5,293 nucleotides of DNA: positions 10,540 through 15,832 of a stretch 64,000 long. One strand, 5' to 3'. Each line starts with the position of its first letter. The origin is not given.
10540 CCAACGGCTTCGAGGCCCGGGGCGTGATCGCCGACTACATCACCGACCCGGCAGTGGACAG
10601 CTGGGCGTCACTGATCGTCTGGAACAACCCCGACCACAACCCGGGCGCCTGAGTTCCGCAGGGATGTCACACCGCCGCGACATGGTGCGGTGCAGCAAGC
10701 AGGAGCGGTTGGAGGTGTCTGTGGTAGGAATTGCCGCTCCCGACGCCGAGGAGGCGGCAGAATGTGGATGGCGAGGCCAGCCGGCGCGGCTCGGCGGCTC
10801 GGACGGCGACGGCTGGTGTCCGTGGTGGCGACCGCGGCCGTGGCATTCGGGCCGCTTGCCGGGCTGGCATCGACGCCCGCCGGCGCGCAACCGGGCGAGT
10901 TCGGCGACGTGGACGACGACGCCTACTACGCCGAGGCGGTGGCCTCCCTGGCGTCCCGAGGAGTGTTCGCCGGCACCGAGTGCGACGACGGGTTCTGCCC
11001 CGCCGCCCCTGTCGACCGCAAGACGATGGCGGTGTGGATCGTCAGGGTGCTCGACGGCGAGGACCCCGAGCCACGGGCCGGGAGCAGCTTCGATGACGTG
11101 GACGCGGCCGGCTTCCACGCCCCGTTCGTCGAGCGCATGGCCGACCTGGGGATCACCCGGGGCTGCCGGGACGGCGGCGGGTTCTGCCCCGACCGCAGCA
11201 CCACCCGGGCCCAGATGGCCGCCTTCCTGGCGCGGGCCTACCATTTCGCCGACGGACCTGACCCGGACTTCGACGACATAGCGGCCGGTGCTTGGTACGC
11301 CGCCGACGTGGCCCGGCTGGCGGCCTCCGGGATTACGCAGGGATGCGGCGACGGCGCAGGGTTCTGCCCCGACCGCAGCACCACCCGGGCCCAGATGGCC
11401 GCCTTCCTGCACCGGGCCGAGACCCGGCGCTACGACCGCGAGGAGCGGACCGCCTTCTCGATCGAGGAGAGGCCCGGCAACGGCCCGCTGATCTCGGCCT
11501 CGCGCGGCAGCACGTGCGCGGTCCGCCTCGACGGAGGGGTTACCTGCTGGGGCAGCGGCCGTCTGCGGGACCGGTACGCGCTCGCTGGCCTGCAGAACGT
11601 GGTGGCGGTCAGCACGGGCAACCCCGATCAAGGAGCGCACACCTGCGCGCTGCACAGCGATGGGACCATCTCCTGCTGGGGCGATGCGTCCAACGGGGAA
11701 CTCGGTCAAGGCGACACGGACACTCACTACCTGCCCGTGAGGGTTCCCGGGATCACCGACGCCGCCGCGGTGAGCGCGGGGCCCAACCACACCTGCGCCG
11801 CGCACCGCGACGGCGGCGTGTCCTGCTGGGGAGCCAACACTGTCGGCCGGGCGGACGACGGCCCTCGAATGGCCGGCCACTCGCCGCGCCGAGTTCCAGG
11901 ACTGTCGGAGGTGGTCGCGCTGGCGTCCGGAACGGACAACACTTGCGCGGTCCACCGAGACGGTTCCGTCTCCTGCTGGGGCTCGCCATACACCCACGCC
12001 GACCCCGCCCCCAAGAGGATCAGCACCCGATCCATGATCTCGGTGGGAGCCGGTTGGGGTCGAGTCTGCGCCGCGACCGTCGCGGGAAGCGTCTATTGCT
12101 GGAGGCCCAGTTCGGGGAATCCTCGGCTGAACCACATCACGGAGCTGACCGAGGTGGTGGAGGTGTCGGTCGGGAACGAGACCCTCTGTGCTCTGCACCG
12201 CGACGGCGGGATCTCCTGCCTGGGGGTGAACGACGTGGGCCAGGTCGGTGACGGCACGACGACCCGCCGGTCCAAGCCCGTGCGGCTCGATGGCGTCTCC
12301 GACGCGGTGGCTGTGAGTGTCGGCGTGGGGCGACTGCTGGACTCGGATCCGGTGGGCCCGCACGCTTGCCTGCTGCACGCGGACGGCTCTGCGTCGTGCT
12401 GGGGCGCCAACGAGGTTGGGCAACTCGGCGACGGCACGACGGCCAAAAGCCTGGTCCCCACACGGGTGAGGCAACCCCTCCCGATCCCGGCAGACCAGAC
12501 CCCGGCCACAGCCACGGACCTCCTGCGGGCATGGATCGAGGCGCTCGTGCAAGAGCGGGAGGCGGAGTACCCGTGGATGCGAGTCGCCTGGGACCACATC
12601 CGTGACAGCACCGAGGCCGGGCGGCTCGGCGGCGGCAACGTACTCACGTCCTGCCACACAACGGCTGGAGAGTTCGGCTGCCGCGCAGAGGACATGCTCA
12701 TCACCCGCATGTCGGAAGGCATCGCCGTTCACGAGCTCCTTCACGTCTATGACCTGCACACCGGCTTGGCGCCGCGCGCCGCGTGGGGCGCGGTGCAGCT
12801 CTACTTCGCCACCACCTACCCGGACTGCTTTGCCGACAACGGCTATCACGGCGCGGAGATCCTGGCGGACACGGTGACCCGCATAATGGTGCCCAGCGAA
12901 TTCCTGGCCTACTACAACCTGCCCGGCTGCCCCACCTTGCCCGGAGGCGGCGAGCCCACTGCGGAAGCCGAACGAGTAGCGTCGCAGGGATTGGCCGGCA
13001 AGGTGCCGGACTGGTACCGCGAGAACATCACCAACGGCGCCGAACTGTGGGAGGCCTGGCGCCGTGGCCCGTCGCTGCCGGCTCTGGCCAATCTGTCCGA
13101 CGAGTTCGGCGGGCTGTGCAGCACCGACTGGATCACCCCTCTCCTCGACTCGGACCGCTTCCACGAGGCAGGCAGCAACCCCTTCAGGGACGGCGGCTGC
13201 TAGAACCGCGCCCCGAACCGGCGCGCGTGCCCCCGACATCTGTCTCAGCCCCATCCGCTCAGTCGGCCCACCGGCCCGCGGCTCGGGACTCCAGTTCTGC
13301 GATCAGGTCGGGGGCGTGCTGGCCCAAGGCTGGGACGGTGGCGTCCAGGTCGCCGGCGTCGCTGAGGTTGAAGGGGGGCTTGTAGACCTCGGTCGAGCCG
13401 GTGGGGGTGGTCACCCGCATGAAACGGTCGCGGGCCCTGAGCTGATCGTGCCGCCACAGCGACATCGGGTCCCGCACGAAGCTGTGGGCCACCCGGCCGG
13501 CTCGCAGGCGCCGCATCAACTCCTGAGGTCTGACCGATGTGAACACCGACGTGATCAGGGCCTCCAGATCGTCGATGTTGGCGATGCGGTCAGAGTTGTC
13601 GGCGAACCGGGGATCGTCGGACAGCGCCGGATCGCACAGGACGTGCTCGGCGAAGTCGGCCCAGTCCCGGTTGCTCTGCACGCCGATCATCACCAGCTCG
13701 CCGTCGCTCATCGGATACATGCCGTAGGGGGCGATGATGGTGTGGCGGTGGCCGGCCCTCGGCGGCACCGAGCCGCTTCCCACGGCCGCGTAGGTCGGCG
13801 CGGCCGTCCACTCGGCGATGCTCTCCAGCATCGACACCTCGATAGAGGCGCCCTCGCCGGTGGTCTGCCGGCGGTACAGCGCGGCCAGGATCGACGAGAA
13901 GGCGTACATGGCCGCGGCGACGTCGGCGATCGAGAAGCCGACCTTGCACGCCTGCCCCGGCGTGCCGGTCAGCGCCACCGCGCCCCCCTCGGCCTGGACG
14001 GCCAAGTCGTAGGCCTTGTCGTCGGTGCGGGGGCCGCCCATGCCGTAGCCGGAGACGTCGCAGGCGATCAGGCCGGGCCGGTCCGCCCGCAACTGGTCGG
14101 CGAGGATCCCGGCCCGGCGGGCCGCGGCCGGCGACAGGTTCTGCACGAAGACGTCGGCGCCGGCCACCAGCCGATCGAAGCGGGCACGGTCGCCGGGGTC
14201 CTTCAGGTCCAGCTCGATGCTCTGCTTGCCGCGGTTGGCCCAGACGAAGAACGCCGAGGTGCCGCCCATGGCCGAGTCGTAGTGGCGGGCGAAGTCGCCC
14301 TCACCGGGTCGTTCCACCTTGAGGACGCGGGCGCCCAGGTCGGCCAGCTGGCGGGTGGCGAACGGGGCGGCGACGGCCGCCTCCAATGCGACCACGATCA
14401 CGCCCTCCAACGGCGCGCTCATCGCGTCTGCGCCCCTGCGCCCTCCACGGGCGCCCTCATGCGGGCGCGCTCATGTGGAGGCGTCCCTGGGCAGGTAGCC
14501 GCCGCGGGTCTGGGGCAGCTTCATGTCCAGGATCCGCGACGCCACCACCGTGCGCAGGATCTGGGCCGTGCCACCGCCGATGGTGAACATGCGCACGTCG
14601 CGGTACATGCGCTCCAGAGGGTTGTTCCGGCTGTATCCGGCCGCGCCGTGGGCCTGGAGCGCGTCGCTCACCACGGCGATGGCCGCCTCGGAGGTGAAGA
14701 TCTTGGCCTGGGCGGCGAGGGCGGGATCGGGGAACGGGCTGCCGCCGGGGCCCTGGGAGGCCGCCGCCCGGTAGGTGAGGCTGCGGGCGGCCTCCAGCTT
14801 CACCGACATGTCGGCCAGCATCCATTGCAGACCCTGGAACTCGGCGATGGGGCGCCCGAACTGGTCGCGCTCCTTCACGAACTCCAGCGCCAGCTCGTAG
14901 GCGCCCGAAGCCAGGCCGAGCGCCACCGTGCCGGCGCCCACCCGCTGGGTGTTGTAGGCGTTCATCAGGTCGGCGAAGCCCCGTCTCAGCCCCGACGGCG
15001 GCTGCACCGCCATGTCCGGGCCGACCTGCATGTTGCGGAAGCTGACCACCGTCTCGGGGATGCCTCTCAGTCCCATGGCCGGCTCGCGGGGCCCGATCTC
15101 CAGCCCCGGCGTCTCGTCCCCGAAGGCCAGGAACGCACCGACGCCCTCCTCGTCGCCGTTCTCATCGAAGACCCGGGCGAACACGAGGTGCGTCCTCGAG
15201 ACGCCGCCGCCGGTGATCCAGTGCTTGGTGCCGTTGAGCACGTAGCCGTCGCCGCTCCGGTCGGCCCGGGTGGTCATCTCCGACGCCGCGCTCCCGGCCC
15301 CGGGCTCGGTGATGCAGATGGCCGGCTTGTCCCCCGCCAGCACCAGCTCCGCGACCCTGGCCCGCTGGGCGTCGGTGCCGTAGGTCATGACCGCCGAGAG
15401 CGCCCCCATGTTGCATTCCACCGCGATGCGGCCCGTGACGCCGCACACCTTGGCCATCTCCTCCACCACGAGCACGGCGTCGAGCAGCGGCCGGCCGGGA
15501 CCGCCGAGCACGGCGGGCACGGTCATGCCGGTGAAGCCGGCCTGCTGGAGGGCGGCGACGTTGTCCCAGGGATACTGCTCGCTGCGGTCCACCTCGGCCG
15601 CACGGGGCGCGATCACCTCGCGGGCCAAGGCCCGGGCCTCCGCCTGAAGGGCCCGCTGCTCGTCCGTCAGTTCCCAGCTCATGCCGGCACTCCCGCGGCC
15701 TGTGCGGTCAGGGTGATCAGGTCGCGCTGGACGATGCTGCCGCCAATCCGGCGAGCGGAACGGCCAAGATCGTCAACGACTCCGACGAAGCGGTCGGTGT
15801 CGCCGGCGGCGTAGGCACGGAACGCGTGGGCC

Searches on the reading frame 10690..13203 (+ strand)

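Call 55: search_protein_families(library=pfam, proteins=[window:10690-13203:+], max_evalue=0.00001)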
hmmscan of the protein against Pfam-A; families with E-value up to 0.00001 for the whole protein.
window:10690-13203:+ (837 aa): 4 families
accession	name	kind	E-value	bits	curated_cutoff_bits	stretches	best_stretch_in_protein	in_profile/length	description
PF25390.1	WD40_RLD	-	2.4e-50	172.3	150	2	304-594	33-346/363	RCC1-like domain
PF13540.12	RCC1_2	-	6.5e-30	102.6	22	1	360-386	3-29/30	Regulator of chromosome condensation (RCC1) repeat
PF00415.24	RCC1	-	8.7e-21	74.7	21.7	1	324-370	1-49/50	Regulator of chromosome condensation (RCC1) repeat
PF00395.25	SLH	-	7.5e-18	64.7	20.8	0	194-237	2-44/44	S-layer homology domain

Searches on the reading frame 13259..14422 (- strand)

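Call 55: search_protein_families(library=pfam, proteins=[window:13259-14422:-], max_evalue=0.00001)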
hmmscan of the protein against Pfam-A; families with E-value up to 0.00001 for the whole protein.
window:13259-14422:- (387 aa): 1 family
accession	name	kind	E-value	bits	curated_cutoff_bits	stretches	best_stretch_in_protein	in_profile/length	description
PF02515.22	CoA_transf_3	-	3.4e-102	342.7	23.3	1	5-369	1-365/366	CoA-transferase family III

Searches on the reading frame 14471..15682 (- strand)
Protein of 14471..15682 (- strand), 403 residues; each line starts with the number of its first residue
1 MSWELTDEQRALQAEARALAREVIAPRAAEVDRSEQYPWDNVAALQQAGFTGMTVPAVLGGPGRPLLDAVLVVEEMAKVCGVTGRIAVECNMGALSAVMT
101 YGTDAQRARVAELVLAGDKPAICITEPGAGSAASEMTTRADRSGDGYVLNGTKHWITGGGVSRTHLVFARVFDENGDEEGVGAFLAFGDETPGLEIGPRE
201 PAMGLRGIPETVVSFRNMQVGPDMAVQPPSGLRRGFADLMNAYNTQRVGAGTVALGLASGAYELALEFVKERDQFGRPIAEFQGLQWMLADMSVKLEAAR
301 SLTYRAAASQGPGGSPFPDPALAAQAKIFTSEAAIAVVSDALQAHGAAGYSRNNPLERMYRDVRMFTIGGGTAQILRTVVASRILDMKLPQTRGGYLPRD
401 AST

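Call 55: search_protein_families(library=pfam, proteins=[window:14471-15682:-], max_evalue=0.00001)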
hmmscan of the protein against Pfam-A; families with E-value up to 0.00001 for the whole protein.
window:14471-15682:- (403 aa): 4 families
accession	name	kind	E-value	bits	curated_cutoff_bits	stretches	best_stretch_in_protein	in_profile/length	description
PF00441.29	Acyl-CoA_dh_1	-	3.7e-43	147.7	22.4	1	234-385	2-150/150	Acyl-CoA dehydrogenase, C-terminal domain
PF02771.21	Acyl-CoA_dh_N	-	3.6e-25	89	22.9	1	6-117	1-112/113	Acyl-CoA dehydrogenase, N-terminal domain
PF08028.16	Acyl-CoA_dh_2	-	7.2e-23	81.8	22.7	1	249-366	2-126/134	Acyl-CoA dehydrogenase, C-terminal domain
PF02770.24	Acyl-CoA_dh_M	-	7.4e-21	74.6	33.3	1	121-217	1-96/97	Acyl-CoA dehydrogenase, middle domain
